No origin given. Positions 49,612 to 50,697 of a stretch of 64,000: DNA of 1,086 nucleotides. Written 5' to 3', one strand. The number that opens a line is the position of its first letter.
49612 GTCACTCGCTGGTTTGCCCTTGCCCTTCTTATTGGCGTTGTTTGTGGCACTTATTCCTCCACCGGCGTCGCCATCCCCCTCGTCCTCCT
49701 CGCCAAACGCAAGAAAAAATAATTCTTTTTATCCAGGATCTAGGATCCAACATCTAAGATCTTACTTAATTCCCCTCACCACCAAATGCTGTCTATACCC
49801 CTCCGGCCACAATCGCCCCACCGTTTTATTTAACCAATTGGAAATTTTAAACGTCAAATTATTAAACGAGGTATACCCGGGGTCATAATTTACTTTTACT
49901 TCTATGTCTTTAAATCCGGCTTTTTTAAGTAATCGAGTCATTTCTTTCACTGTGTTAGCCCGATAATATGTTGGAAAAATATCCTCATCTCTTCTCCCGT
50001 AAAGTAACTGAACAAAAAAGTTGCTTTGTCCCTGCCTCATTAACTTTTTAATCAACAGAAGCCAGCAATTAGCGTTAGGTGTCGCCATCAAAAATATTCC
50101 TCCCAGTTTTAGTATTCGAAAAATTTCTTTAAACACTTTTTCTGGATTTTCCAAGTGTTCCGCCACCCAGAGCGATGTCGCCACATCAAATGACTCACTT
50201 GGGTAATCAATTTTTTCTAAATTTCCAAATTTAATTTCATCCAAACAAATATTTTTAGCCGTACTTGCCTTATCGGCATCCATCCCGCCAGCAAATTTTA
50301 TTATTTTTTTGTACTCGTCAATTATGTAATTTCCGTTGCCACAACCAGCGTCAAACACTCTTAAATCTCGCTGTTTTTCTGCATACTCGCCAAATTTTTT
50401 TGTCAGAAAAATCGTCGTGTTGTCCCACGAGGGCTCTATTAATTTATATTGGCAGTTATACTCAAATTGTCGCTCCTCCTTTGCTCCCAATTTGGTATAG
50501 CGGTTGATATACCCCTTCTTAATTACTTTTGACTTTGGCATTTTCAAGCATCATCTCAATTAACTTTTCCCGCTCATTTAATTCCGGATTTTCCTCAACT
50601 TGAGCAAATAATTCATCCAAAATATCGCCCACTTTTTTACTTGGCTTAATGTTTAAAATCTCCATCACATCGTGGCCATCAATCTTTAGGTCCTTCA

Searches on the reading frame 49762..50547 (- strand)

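Call 7: search_protein_families(library=pfam, proteins=[window:49762-50547:-], max_evalue=0.001)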
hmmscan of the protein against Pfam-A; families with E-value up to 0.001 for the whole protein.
window:49762-50547:- (261 aa): 8 families
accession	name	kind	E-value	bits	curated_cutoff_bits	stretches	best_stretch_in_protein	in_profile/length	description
PF08241.18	Methyltransf_11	-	2.9e-15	57.1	21.2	1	66-153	2-94/95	Methyltransferase domain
PF13489.12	Methyltransf_23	-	8.9e-15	55.2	27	1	57-216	19-163/164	Methyltransferase domain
PF13847.12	Methyltransf_31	-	6.4e-13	49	27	1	60-211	3-145/145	Methyltransferase domain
PF13649.12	Methyltransf_25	-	9.6e-09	36.3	27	1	64-150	1-97/97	Methyltransferase domain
PF08242.18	Methyltransf_12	-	5.5e-07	30.7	30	1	66-152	2-98/98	Methyltransferase domain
PF20473.4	MmeI_Mtase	-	1e-05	25.3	27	1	50-136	9-92/259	MmeI, DNA-methyltransferase domain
PF01209.24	Ubie_methyltran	-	3.9e-05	23.5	20.1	1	92-154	87-151/233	ubiE/COQ5 methyltransferase family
PF07021.18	MetW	-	0.00014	22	21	1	63-167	16-120/193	Methionine biosynthesis protein MetW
